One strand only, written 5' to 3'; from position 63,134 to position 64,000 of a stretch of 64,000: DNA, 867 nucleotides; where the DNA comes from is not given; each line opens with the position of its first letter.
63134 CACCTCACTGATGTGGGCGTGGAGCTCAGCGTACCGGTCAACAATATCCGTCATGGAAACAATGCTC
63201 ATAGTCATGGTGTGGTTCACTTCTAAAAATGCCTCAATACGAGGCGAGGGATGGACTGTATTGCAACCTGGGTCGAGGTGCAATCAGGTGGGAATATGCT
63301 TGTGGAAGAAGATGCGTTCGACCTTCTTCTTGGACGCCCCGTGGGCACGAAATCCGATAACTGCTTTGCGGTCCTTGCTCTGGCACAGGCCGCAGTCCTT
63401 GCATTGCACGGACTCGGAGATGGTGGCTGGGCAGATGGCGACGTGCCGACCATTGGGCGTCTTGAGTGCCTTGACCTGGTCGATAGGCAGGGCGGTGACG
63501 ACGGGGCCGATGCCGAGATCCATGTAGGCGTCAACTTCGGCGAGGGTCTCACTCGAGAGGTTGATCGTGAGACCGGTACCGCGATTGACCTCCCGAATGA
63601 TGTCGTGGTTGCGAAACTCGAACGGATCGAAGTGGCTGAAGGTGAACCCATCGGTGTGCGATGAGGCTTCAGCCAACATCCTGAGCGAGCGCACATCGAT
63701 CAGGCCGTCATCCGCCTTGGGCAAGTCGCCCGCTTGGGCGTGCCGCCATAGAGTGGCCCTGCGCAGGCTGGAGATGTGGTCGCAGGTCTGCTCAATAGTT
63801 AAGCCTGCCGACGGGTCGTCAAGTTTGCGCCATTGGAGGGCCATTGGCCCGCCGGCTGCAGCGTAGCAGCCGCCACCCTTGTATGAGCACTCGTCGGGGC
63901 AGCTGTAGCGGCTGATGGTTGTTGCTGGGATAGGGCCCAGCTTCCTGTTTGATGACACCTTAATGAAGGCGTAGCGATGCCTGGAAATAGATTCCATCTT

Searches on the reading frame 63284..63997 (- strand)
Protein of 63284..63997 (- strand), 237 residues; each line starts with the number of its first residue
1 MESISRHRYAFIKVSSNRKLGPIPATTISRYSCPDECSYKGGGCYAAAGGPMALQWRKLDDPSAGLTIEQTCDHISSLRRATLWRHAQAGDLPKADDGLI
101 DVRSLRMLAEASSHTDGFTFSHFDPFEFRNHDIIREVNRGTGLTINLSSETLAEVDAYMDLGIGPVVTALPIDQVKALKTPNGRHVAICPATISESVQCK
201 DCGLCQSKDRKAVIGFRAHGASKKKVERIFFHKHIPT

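Call 15: search_protein_families(library=pfam, proteins=[window:63284-63997:-], max_evalue=0.01)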
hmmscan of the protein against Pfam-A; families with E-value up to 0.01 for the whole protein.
window:63284-63997:- (237 aa): 1 family
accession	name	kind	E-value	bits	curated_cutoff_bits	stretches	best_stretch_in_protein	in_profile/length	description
PF23872.1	DUF7227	-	5.6e-75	252.2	27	1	8-230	2-221/223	Domain of unknown function (DUF7227)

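Call 16: search_protein_families(library=phrogs, proteins=[window:63284-63997:-], max_evalue=0.01)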
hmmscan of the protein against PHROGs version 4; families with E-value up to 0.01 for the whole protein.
window:63284-63997:- (237 aa): 2 families
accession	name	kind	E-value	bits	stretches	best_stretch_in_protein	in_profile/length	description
phrog_2554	-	unknown function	6.4e-39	135.3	1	13-229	311-522/529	-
phrog_1392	-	unknown function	0.0037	17.6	0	30-228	79-288/296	-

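Call 18: find_related_loci(query=window:63284-63997:-, collection=viral_contigs, flank=4000)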
Query window:63284-63997:- (237 aa) in viral_contigs; peptide patterns used: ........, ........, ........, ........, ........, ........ (x = any residue, [..] = any of these).
22 stretches matched a pattern; 14 encode a relative of the query (tblastn E <= 1e-3); 14 distinct loci.
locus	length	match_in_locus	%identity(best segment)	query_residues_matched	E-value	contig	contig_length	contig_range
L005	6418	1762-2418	47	11-231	7e-63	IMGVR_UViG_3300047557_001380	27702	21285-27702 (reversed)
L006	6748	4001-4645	46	11-229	4e-56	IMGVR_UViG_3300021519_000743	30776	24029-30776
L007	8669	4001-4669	43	7-231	5e-55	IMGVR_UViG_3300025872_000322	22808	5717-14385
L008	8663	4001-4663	39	14-228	4e-55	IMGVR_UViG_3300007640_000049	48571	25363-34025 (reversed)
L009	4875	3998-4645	44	9-228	2e-54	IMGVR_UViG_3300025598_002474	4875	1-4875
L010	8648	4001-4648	44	9-228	2e-54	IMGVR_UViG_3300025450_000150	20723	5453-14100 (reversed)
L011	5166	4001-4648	44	9-228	2e-54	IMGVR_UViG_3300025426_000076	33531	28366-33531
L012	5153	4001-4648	44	9-228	2e-54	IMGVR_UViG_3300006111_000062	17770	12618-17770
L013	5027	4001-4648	44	9-228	5e-54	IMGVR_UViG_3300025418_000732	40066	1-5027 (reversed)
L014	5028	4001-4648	44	9-228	5e-54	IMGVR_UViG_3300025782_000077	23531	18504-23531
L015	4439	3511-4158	44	9-228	6e-54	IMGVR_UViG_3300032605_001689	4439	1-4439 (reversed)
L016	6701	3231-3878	44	9-228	9e-54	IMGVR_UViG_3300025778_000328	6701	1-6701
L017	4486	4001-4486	42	7-170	3e-32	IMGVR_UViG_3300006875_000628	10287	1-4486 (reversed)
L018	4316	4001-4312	42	8-113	3e-21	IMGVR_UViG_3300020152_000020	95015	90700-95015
